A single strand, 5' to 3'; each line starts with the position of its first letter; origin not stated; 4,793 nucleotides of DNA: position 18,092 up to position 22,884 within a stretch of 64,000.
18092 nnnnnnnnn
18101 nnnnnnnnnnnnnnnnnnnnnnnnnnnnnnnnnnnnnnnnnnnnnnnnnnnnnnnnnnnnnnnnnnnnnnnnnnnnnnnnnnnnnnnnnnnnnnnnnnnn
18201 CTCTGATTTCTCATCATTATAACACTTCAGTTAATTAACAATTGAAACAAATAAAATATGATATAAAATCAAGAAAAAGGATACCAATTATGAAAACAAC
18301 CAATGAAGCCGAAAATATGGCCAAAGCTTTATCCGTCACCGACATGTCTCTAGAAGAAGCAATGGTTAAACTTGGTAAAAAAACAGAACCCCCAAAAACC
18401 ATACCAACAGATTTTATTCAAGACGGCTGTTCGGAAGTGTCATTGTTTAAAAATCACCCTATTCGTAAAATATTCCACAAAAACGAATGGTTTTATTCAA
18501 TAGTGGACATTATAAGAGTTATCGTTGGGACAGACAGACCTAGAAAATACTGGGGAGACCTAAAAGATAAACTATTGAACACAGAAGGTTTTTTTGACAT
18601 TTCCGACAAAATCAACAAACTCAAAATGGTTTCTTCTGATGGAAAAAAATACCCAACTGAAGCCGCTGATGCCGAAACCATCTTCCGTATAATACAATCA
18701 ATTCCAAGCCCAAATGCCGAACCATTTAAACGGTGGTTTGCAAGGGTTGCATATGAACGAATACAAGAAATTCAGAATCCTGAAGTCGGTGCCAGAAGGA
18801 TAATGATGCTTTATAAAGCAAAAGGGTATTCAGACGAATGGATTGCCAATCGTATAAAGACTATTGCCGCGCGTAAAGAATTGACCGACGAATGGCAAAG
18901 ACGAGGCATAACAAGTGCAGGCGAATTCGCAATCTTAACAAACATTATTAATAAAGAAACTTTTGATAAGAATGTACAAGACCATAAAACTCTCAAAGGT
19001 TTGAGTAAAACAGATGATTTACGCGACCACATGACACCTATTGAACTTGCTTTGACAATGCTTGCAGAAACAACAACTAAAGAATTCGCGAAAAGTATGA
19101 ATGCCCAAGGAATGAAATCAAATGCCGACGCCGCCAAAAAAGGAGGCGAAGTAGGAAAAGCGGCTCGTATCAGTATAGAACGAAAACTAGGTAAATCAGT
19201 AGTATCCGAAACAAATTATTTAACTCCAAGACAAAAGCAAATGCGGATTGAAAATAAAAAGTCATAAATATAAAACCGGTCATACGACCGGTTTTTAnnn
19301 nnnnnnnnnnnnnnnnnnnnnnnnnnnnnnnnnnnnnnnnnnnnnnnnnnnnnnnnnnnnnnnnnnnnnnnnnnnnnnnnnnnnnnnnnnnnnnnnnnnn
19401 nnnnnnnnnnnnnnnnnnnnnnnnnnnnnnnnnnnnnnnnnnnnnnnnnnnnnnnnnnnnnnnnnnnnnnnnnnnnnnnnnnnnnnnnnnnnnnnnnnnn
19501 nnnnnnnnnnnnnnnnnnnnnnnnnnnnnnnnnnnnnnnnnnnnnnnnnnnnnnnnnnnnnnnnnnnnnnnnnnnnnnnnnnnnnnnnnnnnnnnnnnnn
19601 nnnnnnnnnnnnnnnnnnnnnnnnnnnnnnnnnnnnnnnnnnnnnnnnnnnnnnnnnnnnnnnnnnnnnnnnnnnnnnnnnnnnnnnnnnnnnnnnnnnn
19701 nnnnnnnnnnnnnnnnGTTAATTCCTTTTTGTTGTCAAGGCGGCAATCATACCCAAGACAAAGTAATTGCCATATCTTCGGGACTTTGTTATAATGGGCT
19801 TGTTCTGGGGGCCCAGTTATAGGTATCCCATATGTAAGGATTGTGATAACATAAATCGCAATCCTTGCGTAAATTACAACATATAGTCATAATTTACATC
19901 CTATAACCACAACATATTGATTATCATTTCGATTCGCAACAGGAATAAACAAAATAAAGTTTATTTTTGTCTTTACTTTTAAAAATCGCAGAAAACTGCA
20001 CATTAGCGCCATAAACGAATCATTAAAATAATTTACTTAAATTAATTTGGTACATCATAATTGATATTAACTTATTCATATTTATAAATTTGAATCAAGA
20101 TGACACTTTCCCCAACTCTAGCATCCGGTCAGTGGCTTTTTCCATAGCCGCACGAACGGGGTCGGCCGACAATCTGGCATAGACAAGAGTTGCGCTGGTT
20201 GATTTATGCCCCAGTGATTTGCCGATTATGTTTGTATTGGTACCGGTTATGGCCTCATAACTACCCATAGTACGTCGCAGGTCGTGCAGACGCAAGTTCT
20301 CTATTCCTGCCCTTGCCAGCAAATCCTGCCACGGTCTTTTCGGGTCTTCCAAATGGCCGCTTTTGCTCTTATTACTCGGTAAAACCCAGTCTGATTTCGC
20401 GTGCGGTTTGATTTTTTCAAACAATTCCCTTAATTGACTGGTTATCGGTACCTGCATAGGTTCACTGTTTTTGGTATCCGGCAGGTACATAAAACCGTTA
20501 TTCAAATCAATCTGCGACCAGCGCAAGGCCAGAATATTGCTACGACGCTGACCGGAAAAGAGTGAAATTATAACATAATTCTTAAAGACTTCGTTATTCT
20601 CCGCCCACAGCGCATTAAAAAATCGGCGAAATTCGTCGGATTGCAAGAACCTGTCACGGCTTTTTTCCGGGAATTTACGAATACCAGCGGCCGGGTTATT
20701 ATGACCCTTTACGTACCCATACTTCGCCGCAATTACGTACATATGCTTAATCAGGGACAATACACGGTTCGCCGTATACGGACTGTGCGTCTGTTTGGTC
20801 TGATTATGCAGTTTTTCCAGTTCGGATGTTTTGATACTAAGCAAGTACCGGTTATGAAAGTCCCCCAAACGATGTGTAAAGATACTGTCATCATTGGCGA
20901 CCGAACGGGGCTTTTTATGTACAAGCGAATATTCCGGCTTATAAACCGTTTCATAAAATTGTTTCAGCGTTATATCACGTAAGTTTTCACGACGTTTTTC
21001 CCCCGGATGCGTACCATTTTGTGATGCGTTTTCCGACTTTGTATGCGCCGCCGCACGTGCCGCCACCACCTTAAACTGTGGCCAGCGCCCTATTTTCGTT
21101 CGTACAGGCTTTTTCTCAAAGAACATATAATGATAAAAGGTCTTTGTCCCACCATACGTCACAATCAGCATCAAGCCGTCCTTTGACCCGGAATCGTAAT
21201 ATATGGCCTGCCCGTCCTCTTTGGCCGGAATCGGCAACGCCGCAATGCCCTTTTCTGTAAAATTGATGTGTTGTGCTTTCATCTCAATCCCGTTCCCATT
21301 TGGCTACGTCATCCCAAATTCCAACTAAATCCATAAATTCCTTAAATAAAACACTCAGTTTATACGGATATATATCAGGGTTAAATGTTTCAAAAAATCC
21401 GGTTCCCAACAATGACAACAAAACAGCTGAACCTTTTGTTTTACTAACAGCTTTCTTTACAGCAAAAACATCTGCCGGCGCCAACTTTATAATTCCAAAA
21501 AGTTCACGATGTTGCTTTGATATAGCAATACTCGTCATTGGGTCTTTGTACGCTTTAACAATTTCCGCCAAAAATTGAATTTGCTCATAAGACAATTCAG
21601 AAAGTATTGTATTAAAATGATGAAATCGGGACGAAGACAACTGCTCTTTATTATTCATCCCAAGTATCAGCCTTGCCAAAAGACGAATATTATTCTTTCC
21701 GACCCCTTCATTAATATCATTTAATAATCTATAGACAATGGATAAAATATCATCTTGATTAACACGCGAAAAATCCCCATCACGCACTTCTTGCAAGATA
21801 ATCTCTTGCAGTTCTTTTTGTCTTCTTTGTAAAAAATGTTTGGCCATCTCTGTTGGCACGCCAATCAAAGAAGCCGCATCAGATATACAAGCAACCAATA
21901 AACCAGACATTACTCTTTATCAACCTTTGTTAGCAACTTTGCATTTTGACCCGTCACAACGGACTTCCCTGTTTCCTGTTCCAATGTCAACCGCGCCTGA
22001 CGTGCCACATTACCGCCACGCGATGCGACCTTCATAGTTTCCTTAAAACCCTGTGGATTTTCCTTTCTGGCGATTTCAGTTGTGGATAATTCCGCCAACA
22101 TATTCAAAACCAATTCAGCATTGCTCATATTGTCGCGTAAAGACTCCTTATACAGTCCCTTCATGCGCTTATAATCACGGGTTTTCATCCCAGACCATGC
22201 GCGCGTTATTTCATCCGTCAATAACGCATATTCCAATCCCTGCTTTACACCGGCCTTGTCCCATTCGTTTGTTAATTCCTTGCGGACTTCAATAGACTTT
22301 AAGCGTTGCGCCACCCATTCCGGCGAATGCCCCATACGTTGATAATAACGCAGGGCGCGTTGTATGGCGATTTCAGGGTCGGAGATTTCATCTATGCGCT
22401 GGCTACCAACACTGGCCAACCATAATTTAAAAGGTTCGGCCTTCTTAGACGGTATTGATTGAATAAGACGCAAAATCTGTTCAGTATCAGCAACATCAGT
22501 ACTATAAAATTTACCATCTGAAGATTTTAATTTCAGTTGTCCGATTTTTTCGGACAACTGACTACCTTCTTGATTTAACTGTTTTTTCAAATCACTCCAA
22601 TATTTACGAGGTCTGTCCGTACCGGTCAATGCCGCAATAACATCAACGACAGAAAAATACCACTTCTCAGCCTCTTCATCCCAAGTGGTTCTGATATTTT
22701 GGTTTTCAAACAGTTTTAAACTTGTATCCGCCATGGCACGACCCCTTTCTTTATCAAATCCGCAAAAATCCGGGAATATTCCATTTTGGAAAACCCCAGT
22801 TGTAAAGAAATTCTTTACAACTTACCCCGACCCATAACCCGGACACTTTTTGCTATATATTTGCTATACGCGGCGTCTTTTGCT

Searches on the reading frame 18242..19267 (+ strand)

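Call 20: search_protein_families(library=pfam, proteins=[window:18242-19267:+], max_evalue=0.01)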
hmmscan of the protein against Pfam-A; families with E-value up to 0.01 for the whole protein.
window:18242-19267:+ (341 aa): 1 family
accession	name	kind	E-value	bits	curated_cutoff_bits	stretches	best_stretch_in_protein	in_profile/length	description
PF02498.22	Bro-N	-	3.8e-05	24.6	25.6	1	74-167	2-91/96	BRO family, N-terminal domain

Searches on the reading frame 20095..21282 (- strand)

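Call 20: search_protein_families(library=pfam, proteins=[window:20095-21282:-], max_evalue=0.01)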
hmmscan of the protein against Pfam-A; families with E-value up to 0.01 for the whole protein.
window:20095-21282:- (395 aa): 2 families
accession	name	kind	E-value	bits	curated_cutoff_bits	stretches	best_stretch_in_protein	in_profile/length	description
PF00589.27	Phage_integrase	-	1.7e-21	77.2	27.1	1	212-372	2-169/172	Phage integrase family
PF13356.12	Arm-DNA-bind_3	-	7.7e-08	32.8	27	1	9-99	2-82/83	Arm DNA-binding domain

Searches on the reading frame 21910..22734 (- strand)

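Call 20: search_protein_families(library=pfam, proteins=[window:21910-22734:-], max_evalue=0.01)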
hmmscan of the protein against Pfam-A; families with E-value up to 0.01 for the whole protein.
window:21910-22734:- (274 aa): 1 family
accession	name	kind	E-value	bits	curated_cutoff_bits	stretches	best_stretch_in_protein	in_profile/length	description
PF02498.22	Bro-N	-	1.7e-09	38.6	25.6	1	13-108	1-92/96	BRO family, N-terminal domain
